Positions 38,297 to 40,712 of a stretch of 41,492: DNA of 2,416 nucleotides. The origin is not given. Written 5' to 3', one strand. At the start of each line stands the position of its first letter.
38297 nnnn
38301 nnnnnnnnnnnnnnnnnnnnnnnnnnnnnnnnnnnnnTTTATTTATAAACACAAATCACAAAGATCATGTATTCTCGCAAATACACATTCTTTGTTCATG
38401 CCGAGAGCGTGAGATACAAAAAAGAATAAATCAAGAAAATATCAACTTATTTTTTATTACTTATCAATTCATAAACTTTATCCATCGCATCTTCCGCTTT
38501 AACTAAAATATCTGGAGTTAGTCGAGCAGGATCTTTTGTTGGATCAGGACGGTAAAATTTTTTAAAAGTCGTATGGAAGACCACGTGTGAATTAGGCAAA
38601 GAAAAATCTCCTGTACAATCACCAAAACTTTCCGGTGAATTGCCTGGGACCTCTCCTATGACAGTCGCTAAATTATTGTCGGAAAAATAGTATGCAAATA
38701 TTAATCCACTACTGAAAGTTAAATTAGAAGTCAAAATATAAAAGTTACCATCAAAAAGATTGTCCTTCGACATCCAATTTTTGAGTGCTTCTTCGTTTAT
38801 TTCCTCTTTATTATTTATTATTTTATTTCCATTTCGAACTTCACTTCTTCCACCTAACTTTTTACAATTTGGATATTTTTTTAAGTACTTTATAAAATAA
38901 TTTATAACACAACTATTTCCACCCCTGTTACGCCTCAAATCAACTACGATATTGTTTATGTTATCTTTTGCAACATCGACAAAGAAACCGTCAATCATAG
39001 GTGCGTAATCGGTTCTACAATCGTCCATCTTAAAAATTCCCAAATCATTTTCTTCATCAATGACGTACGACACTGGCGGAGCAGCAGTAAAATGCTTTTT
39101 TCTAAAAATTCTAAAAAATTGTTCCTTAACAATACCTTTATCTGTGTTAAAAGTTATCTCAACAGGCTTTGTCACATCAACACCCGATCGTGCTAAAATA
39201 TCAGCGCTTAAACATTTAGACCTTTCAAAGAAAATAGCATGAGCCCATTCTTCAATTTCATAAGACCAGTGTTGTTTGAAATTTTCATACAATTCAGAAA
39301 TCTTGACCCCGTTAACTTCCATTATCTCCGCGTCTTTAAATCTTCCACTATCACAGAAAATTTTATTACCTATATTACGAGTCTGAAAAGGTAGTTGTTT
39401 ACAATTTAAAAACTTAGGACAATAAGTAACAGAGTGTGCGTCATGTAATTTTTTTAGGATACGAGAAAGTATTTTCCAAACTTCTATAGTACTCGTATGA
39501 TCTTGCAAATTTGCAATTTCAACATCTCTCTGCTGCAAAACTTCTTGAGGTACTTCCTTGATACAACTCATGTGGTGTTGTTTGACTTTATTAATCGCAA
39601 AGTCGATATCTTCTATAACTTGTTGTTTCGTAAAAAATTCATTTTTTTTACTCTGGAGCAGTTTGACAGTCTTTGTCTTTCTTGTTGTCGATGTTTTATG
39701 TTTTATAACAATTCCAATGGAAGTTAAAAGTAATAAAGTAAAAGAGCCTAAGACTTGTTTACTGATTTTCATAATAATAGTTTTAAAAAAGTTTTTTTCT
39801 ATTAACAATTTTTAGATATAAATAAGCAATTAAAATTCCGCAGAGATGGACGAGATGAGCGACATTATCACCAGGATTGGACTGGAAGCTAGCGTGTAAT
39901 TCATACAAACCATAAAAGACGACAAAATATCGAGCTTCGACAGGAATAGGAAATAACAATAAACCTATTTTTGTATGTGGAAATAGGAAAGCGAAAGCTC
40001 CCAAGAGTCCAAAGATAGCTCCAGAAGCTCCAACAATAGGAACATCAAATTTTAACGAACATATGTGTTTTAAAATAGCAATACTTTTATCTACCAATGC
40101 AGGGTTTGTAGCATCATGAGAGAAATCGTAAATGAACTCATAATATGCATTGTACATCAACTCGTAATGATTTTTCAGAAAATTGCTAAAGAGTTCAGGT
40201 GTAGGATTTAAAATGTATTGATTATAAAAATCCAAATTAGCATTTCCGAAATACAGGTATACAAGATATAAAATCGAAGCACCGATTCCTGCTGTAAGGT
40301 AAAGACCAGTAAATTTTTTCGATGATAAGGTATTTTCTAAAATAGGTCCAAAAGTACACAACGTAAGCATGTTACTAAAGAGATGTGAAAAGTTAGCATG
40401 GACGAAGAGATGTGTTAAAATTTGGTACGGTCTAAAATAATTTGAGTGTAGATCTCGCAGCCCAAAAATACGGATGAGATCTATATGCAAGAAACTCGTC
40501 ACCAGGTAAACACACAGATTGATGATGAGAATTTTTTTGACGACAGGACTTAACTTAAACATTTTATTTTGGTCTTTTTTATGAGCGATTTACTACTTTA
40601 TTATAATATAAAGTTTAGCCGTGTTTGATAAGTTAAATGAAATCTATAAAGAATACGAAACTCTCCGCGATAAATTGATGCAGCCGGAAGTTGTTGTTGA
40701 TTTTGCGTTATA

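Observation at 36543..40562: Same-strand cluster of rhomboid, S41 peptidase, tiny Cys ORF and RRE-rSAM/SPASM enzyme: candidate uncharacterised RiPP-type peptide-modification locus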

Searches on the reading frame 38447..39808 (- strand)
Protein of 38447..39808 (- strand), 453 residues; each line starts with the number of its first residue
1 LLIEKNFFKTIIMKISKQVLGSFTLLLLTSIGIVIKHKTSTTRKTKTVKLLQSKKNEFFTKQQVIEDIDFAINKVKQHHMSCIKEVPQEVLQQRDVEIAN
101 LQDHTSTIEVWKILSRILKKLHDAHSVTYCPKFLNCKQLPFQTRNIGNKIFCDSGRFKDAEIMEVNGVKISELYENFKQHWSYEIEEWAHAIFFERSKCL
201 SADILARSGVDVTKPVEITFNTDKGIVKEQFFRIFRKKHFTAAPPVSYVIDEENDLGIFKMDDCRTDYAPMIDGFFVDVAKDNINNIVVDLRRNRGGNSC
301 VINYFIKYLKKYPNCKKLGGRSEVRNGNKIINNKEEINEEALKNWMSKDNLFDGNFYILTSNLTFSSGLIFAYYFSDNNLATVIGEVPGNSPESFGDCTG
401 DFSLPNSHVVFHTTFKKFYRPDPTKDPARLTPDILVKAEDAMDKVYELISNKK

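Call 4: search_protein_families(library=pfam, proteins=[window:38447-39808:-], max_evalue=0.1)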
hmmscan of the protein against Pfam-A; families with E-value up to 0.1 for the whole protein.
window:38447-39808:- (453 aa): 1 family
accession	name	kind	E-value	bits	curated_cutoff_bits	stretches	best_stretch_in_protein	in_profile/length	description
PF03572.23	Peptidase_S41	-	1.5e-13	51.1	24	1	257-435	3-164/165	Peptidase family S41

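Call 5: search_protein_families(library=ncbifam, proteins=[window:38447-39808:-], max_evalue=0.1)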
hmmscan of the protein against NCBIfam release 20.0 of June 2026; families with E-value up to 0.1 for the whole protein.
window:38447-39808:- (453 aa): 2 families
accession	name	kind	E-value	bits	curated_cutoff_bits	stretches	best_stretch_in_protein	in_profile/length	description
TIGR00225.1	prc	subfamily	9.4e-06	24.9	218.6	1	228-442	123-320/335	C-terminal processing peptidase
NF051464.1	tail_spec_CT441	exception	0.018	13.8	700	0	334-386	423-475/645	tail-specific protease Tsp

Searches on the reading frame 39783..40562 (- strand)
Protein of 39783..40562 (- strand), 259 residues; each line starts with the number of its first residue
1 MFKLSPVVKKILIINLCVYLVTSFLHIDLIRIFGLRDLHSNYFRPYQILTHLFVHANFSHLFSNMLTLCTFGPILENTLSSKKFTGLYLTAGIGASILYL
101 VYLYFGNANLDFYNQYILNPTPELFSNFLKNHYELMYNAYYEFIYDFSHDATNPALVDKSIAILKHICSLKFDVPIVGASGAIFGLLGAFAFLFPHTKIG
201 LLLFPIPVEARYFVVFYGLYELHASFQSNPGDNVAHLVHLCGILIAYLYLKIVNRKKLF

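Call 4: search_protein_families(library=pfam, proteins=[window:39783-40562:-], max_evalue=0.1)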
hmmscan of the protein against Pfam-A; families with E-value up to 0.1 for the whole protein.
window:39783-40562:- (259 aa): 2 families
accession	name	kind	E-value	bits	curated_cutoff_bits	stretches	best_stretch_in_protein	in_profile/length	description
PF01694.28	Rhomboid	-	1.8e-23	83.8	22.6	2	45-102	4-61/143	Rhomboid domain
PF08551.15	DUF1751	-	0.0014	19.6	22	1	43-105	6-68/99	Eukaryotic integral membrane protein (DUF1751)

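Call 5: search_protein_families(library=ncbifam, proteins=[window:39783-40562:-], max_evalue=0.1)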
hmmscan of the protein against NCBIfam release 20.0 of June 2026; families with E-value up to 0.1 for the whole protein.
window:39783-40562:- (259 aa): 3 families
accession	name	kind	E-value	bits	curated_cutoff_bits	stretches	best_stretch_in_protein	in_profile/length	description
TIGR03902.1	rhom_GG_sort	equivalog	9.7e-08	32.1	84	1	47-102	18-73/154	rhombosortase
TIGR04239.1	rhombo_GlpG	equivalog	0.0029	17.4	250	1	6-97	95-187/271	rhomboid family intramembrane serine protease GlpG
NF004479.0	PRK05815.1-4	equivalog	0.03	13.6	268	1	5-77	109-178/238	F0F1 ATP synthase subunit A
